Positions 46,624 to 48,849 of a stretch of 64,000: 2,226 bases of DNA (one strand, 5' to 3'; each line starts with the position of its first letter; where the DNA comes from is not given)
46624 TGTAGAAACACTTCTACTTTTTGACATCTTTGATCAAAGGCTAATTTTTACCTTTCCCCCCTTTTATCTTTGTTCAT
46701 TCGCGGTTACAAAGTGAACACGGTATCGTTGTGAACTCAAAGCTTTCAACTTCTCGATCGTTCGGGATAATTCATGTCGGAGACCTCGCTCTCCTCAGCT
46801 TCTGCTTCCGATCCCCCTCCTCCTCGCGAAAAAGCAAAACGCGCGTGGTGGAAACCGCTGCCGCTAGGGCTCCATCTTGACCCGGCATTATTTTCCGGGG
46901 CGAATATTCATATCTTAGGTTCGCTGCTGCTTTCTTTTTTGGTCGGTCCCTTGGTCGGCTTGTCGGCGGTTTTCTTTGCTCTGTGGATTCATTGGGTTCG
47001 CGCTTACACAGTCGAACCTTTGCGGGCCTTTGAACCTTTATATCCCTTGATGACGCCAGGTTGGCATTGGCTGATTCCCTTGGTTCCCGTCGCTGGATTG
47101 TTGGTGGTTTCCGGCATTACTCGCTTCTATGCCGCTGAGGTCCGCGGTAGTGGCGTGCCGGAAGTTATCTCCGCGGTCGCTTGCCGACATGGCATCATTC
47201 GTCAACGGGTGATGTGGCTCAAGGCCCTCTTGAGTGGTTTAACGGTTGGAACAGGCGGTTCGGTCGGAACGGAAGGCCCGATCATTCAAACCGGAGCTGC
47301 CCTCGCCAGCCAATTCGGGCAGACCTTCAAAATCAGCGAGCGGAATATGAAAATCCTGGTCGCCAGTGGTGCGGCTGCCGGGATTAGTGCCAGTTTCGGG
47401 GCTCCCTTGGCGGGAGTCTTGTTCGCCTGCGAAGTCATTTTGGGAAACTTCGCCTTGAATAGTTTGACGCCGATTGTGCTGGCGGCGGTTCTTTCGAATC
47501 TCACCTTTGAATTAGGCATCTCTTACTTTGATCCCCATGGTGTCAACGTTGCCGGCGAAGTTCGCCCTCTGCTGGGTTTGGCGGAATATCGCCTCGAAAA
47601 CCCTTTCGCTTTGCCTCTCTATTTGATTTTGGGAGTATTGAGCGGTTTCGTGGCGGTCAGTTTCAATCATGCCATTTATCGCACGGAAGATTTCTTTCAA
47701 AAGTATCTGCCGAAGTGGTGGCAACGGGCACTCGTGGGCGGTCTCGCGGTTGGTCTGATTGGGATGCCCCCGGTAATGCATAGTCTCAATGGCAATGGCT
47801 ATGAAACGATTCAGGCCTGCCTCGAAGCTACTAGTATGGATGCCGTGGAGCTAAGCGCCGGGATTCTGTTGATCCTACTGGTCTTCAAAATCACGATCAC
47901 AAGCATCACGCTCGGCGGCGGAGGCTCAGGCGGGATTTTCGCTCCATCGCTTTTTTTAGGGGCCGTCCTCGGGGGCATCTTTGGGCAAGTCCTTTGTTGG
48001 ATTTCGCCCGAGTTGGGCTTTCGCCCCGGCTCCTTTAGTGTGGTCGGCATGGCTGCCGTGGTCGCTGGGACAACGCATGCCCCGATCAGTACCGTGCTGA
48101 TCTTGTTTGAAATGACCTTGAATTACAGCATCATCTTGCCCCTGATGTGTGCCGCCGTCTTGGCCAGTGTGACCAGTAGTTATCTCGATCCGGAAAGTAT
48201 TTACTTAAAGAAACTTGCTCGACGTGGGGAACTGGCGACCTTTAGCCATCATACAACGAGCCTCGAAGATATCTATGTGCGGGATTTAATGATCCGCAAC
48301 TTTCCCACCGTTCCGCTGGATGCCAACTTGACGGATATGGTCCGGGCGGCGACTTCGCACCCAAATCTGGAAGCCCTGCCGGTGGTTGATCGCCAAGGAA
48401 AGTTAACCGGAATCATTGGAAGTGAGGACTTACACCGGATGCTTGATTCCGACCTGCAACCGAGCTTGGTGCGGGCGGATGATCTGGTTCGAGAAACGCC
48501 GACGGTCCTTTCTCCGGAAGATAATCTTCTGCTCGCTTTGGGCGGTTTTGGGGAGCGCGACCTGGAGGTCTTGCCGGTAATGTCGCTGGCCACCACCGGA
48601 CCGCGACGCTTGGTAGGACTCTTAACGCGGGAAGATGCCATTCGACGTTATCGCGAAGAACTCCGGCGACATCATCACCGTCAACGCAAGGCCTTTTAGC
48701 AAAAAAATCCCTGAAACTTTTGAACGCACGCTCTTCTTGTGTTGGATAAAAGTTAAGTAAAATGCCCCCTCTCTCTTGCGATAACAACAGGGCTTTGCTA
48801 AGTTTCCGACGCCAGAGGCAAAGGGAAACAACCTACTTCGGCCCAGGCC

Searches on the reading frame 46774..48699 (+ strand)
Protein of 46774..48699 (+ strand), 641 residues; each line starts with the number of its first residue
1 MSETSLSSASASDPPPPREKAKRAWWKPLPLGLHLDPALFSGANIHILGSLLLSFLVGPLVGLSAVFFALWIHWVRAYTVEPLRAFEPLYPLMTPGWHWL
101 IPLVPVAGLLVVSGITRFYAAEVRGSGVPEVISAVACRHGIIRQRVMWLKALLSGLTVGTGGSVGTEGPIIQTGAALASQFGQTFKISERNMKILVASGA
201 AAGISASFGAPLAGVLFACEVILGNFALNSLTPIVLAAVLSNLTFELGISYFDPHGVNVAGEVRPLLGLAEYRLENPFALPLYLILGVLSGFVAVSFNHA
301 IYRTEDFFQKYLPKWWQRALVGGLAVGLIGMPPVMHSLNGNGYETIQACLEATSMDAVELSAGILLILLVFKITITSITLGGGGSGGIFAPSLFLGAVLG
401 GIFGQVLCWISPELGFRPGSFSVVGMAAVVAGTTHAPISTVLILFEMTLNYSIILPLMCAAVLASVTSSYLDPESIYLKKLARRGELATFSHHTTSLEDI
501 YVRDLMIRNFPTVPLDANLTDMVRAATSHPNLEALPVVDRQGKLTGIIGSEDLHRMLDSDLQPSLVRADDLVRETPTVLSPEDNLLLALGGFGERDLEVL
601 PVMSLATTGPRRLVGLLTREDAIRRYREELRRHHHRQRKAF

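Call 82: search_protein_families(library=pfam, proteins=[window:46774-48699:+], max_evalue=0.00001)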
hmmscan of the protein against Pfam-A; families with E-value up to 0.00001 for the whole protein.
window:46774-48699:+ (641 aa): 2 families
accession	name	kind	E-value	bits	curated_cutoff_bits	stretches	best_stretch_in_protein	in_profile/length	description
PF00654.25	Voltage_CLC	-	3.8e-92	309.6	24.8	1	108-468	1-345/346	Voltage gated chloride channel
PF00571.33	CBS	-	5.9e-13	49.4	24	1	502-556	1-54/57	CBS domain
